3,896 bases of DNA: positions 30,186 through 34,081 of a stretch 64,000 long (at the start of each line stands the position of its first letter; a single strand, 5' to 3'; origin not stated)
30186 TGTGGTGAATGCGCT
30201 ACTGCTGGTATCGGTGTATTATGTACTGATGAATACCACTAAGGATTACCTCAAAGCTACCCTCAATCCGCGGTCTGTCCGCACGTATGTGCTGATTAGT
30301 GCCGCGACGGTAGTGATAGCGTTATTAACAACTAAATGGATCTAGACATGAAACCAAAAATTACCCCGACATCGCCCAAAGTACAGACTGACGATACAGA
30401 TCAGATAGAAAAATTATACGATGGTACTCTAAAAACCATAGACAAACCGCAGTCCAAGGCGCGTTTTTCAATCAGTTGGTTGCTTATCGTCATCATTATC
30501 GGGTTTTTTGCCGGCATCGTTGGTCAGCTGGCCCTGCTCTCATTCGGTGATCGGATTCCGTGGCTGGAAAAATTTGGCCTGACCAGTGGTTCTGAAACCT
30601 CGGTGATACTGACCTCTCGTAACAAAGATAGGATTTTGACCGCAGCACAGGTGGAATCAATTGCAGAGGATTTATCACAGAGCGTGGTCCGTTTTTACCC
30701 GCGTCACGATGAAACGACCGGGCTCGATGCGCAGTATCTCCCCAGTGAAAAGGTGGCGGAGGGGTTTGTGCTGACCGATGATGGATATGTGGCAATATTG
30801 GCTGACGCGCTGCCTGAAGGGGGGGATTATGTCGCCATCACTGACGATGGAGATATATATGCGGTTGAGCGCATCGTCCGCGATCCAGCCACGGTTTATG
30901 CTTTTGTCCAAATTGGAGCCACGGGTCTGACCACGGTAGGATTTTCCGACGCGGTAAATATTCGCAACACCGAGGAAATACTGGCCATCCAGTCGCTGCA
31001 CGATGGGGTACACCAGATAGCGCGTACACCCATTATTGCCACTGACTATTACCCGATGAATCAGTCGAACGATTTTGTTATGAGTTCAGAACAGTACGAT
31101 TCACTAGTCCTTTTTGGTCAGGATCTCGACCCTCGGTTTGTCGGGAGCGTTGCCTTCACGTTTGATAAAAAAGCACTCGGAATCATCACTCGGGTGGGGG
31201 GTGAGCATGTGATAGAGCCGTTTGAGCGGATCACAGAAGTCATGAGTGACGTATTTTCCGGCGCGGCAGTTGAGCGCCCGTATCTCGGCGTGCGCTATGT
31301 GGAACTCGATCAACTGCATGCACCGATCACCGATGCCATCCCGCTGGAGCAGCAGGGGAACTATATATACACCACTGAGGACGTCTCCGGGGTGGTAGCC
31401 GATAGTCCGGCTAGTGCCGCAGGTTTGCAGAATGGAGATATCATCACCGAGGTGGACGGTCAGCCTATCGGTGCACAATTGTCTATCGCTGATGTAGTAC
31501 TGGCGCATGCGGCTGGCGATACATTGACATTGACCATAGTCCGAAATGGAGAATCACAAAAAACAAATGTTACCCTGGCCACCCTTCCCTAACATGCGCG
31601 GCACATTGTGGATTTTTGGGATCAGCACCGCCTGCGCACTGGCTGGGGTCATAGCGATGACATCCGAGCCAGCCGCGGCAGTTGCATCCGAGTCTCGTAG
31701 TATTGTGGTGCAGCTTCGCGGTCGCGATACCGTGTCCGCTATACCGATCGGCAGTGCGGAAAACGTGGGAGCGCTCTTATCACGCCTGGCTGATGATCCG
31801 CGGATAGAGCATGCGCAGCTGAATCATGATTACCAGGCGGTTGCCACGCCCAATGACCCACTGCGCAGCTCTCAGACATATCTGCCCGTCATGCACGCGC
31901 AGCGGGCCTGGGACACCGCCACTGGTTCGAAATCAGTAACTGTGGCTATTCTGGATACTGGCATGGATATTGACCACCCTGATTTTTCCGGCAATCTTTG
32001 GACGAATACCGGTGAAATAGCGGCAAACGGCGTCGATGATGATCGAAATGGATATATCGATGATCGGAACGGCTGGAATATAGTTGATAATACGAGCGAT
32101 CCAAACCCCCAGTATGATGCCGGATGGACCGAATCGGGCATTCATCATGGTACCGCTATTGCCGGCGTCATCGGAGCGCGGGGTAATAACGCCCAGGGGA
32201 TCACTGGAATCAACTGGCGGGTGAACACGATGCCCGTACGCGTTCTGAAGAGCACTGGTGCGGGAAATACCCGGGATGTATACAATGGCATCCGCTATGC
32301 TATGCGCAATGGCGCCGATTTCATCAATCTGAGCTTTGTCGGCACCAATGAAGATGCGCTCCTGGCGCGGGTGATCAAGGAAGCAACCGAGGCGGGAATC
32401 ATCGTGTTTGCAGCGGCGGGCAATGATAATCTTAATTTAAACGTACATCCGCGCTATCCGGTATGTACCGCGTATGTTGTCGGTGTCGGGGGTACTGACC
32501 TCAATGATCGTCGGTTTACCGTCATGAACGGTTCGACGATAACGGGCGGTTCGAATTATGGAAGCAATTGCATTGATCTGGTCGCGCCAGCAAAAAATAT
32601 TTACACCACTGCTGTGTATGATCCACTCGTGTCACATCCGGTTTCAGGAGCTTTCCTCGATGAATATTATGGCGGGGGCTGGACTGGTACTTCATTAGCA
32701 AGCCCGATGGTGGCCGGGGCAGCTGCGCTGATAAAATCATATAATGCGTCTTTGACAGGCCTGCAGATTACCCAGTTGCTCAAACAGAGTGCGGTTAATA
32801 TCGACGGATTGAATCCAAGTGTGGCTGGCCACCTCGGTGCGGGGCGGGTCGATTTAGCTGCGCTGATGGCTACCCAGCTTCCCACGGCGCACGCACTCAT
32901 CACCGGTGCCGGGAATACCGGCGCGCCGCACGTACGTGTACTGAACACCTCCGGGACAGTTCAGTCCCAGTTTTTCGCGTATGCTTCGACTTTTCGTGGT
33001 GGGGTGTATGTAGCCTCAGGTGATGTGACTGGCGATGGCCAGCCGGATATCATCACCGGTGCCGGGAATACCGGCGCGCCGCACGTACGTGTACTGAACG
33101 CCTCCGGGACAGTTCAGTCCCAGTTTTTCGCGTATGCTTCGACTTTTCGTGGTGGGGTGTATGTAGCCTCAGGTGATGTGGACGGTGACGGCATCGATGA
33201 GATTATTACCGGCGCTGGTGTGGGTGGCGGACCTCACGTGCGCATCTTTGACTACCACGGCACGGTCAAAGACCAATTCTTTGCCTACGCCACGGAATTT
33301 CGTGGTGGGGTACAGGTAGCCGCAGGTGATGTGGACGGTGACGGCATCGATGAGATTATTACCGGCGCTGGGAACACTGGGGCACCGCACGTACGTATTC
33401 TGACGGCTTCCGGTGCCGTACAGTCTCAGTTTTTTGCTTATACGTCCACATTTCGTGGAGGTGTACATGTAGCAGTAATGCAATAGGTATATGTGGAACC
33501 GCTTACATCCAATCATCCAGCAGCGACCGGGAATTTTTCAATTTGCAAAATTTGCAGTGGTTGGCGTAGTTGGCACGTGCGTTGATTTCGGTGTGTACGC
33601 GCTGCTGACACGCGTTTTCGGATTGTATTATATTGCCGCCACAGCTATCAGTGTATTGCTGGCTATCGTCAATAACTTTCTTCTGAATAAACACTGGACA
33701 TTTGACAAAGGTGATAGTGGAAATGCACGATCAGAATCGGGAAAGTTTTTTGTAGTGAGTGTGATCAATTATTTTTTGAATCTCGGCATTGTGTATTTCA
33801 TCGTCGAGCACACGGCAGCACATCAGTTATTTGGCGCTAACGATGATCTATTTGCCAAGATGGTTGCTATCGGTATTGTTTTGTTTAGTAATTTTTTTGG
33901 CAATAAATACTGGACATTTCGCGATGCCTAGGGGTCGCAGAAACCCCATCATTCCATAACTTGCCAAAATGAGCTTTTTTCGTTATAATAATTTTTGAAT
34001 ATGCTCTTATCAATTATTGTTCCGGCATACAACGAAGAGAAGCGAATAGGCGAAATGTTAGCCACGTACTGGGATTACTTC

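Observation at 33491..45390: Two polyprenol-phosphate GT2 modules plus GtrA, DUF2304 and GT-C-like membrane proteins: an extracytoplasmic glycosylation system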

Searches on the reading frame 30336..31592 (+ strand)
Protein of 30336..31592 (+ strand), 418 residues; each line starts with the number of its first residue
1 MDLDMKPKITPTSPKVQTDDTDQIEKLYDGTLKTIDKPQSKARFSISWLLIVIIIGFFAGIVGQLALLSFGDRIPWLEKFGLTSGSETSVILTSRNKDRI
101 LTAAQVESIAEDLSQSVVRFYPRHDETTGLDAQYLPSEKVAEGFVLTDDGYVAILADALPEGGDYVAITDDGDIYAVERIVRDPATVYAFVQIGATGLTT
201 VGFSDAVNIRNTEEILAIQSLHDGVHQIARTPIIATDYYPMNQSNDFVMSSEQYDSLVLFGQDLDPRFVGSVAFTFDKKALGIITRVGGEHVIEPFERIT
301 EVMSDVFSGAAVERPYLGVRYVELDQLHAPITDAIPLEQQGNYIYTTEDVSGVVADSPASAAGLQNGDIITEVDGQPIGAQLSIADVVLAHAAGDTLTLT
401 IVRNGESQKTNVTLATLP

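Call 5: search_protein_families(library=pfam, proteins=[window:30336-31592:+], max_evalue=0.01)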
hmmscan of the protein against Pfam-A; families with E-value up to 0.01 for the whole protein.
window:30336-31592:+ (418 aa): 6 families
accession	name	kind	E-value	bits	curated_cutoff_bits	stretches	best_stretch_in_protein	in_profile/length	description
PF13180.12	PDZ_2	-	2.7e-15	56.9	27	1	315-414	1-80/80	PDZ domain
PF17820.7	PDZ_6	-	2.2e-10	40.5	27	1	350-403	2-54/54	PDZ domain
PF00595.29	PDZ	-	3e-06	27.9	23.2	1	350-401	29-80/81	PDZ domain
PF14685.13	PDZ_Tricorn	-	6.5e-06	26.5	25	1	355-411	29-85/88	Tricorn protease PDZ domain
PF13365.12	Trypsin_2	-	0.00014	23.1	27.6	1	143-238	3-108/144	Trypsin-like peptidase domain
PF16083.10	Phage_holin_3_3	-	0.0078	16.7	28.4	0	30-71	11-53/78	LydA holin phage, holin superfamily III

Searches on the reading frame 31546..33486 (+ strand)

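Call 5: search_protein_families(library=pfam, proteins=[window:31546-33486:+], max_evalue=0.01)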
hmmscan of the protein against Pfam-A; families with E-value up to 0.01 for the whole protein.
window:31546-33486:+ (646 aa): 4 families
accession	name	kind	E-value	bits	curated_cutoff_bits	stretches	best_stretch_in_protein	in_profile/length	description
PF00082.27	Peptidase_S8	-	7.9e-43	147.2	21.8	1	129-426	2-281/288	Subtilase family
PF01839.29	FG-GAP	-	2.6e-14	53.2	22.1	3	588-613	2-33/37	FG-GAP repeat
PF13517.12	FG-GAP_3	-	7.4e-11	42.9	26.9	2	493-554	1-60/61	FG-GAP-like repeat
PF22829.2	HphA_C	-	0.0082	17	31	0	448-490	59-101/113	HphA C-terminal domain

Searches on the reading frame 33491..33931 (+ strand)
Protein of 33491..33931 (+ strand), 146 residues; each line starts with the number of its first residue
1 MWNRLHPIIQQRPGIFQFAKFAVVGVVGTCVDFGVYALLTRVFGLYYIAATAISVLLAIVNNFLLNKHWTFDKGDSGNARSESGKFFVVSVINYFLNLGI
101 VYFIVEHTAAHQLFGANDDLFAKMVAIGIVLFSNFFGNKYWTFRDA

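Call 4: search_protein_families(library=pfam, proteins=[window:33491-33931:+], max_evalue=0.01)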
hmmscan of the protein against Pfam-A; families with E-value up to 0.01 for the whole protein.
window:33491-33931:+ (146 aa): 1 family
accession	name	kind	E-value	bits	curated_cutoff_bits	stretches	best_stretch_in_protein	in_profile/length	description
PF04138.20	GtrA_DPMS_TM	-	7.9e-31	107.1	26.1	1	20-143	1-117/117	GtrA/DPMS, transmembrane domain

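Call 8: search_protein_families(library=ncbifam, proteins=[window:33491-33931:+], max_evalue=0.1)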
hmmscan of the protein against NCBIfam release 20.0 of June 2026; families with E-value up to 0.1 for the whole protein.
window:33491-33931:+ (146 aa): 1 family
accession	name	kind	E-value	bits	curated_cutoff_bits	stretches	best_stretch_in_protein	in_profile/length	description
NF007934.1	PRK10650.1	equivalog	0.055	14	103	1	43-142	4-94/109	multidrug/spermidine efflux SMR transporter subunit MdtI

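Call 82: search_solved_structures(query=window:33491-33931:+, max_evalue=1, show_alignments=1)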
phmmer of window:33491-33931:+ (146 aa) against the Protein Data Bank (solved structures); distinct sequences matched with E-value up to 1: 1.
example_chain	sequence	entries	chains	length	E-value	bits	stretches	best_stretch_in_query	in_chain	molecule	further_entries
5mlz_A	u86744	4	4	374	9.3e-06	29.1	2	12-73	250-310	Dolichol monophosphate mannose synthase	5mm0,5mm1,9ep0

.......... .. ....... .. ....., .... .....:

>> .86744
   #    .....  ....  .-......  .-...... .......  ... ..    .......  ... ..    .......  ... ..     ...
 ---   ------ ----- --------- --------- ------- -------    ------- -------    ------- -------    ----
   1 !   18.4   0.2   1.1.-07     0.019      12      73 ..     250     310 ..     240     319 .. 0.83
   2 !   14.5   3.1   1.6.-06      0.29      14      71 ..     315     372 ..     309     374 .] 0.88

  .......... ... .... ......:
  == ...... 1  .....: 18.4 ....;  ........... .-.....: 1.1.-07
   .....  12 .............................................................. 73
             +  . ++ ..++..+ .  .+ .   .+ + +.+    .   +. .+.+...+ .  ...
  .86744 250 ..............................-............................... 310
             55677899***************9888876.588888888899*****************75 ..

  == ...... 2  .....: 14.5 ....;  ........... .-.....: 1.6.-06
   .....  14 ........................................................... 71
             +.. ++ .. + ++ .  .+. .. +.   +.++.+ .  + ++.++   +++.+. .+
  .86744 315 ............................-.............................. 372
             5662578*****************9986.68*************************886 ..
